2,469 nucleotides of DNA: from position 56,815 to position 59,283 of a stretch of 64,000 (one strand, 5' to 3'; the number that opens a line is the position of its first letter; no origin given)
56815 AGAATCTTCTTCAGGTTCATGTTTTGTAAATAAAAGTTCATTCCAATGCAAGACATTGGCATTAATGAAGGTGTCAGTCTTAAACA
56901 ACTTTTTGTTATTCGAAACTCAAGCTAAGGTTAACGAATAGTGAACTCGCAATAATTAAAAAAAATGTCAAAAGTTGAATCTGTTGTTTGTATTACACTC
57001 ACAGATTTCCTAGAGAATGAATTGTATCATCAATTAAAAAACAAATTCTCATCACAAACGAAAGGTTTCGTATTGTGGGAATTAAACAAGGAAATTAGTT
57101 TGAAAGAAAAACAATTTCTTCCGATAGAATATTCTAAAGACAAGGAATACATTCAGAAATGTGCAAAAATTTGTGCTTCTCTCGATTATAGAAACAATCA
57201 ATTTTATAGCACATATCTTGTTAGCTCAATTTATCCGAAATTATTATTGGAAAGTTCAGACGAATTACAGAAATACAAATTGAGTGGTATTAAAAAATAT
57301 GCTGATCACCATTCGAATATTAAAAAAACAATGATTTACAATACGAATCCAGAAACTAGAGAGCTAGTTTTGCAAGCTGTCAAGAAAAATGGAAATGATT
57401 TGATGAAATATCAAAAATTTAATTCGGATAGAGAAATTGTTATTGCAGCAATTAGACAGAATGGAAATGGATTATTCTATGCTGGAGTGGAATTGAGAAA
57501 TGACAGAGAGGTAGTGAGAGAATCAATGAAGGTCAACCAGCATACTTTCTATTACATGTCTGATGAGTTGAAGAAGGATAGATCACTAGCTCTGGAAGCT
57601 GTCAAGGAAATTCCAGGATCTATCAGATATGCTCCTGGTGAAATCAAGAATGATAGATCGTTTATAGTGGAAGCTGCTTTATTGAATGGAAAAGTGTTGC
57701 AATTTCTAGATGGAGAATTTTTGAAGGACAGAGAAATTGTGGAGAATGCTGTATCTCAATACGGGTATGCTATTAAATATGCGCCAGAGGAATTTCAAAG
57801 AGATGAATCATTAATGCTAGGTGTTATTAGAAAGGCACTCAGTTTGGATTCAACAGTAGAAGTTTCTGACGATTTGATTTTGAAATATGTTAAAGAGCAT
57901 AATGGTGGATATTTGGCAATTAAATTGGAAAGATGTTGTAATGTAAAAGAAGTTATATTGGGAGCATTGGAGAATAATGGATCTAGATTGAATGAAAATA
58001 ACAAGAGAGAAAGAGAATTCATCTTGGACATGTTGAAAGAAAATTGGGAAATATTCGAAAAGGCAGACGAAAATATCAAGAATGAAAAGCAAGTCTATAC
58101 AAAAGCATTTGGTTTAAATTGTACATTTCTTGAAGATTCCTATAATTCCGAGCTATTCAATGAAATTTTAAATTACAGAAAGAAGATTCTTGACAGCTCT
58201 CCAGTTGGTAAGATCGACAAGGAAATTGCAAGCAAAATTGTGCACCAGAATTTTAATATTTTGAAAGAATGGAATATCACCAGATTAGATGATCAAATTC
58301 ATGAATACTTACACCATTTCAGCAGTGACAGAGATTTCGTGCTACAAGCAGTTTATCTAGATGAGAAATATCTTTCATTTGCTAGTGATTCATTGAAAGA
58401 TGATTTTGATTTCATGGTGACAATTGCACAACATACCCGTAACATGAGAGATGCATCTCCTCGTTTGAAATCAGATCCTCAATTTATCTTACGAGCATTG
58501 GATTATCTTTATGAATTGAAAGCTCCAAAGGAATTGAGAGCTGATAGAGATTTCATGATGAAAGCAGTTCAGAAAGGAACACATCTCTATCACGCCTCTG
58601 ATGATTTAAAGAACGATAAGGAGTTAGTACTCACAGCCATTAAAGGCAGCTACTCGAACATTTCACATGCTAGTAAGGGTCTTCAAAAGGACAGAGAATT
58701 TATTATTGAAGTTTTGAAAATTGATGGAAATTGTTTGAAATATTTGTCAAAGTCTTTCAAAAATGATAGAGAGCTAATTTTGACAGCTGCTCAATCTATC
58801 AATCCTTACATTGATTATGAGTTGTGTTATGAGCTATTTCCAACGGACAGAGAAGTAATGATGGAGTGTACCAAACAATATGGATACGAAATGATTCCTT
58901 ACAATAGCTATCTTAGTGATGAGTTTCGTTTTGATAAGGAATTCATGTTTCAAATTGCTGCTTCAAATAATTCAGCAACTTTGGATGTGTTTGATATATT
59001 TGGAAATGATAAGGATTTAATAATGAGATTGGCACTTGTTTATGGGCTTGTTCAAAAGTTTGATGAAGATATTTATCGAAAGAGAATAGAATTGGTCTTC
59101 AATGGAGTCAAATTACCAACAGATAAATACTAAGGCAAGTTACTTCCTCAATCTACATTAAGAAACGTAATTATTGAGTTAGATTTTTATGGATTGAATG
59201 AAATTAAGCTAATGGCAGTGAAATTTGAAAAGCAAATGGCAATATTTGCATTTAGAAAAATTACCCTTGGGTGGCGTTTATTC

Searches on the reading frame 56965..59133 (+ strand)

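Call 56: search_protein_families(library=pfam, proteins=[window:56965-59133:+], max_evalue=0.001)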
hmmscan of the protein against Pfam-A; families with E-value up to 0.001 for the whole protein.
window:56965-59133:+ (722 aa): 1 family
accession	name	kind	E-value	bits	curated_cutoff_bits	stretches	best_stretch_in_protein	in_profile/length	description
PF13475.11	DUF4116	-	2e-106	347.8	24.9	11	230-278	1-49/49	Domain of unknown function (DUF4116)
